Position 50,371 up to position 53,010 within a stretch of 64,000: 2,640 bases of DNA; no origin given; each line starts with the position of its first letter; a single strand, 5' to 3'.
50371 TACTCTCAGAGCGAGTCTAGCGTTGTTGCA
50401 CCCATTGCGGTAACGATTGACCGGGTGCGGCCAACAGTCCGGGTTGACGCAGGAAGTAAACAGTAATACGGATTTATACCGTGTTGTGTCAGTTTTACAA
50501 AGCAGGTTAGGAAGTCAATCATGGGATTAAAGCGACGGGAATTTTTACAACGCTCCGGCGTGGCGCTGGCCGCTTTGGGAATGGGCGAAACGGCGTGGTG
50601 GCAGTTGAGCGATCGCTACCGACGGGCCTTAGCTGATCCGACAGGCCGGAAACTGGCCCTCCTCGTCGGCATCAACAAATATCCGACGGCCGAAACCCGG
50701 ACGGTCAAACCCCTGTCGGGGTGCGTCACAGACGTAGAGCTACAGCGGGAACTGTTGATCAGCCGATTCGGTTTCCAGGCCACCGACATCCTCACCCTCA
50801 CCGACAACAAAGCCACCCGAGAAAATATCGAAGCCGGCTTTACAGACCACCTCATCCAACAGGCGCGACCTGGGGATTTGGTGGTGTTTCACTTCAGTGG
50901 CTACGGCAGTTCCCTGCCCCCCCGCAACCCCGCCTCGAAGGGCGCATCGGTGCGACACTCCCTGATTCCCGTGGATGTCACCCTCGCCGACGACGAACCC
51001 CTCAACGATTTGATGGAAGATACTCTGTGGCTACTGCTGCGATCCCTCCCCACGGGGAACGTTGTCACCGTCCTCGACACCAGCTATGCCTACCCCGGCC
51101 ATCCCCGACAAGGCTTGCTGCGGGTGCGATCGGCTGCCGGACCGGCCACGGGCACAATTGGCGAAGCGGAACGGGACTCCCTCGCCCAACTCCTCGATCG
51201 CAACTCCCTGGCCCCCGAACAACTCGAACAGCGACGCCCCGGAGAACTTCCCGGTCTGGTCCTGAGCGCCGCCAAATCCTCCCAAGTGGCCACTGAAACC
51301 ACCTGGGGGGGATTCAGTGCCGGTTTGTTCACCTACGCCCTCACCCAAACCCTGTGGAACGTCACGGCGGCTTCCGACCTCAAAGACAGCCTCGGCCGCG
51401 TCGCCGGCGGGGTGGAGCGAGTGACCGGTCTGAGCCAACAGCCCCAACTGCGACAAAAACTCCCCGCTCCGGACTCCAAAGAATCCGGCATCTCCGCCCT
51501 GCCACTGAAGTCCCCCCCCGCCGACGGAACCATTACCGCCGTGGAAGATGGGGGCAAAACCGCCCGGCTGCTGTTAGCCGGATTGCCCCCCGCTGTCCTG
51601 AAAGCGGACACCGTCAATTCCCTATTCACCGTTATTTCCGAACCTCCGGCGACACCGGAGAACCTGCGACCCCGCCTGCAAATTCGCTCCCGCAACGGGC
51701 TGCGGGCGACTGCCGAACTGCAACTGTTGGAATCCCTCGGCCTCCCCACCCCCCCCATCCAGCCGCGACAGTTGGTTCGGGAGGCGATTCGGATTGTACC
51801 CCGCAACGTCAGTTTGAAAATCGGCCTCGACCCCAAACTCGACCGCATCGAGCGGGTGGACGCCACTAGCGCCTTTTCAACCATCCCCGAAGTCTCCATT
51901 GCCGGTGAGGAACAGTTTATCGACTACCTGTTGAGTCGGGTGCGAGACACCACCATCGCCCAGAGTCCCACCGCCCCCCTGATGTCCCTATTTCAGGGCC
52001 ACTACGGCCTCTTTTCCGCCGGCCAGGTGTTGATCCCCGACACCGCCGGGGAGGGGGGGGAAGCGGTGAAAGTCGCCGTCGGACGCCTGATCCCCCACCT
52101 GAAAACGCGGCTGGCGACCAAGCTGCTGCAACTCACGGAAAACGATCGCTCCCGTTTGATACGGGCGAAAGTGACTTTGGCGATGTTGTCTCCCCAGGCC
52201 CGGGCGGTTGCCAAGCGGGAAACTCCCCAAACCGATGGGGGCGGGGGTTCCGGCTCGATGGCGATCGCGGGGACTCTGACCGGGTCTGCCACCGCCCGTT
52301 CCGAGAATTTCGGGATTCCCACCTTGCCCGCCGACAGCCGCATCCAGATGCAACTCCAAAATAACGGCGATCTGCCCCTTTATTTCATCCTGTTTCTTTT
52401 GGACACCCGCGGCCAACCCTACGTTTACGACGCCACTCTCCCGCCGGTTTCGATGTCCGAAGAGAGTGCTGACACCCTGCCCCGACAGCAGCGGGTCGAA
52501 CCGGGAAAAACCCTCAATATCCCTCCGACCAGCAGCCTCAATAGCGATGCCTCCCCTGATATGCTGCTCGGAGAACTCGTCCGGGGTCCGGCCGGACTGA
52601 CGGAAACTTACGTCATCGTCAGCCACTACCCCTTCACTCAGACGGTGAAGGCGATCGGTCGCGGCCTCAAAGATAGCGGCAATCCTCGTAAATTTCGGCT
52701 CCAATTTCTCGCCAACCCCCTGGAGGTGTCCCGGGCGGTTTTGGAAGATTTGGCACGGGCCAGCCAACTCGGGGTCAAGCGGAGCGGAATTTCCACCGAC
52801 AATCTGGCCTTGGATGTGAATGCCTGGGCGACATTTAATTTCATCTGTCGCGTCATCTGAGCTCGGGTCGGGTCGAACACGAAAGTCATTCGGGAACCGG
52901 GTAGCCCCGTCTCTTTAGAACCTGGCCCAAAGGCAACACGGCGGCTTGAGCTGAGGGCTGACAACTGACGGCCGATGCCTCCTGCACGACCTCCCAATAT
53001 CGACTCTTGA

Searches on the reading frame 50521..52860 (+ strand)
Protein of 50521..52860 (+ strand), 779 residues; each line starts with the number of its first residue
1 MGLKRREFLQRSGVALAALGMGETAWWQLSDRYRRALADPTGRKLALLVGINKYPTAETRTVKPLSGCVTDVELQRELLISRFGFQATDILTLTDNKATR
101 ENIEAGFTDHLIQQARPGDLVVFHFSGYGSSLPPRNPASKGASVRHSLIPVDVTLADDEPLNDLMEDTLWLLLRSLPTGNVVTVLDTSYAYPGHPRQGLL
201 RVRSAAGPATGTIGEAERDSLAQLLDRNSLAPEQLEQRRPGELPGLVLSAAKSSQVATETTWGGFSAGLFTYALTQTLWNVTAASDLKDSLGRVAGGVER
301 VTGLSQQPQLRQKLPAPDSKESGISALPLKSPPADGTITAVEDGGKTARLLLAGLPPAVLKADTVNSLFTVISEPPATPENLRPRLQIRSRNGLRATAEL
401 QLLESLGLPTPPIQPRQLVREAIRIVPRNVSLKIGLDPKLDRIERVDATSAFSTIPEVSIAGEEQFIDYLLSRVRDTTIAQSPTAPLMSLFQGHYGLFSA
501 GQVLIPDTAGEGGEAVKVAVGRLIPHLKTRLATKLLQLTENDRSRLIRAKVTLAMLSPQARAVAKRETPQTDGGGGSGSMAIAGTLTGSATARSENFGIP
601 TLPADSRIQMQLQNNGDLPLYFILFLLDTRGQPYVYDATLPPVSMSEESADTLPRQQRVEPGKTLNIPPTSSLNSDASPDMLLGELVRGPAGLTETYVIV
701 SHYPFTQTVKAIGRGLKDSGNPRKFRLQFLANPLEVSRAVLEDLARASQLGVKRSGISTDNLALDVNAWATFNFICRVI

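Call 33: search_protein_families(library=pfam, proteins=[window:50521-52860:+], max_evalue=0.001)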
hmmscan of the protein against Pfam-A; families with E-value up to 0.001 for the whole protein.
window:50521-52860:+ (779 aa): 1 family
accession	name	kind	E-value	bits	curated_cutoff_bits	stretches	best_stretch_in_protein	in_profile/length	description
PF00656.27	Peptidase_C14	-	1.7e-21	77.4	21.4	1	43-314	1-228/233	Caspase domain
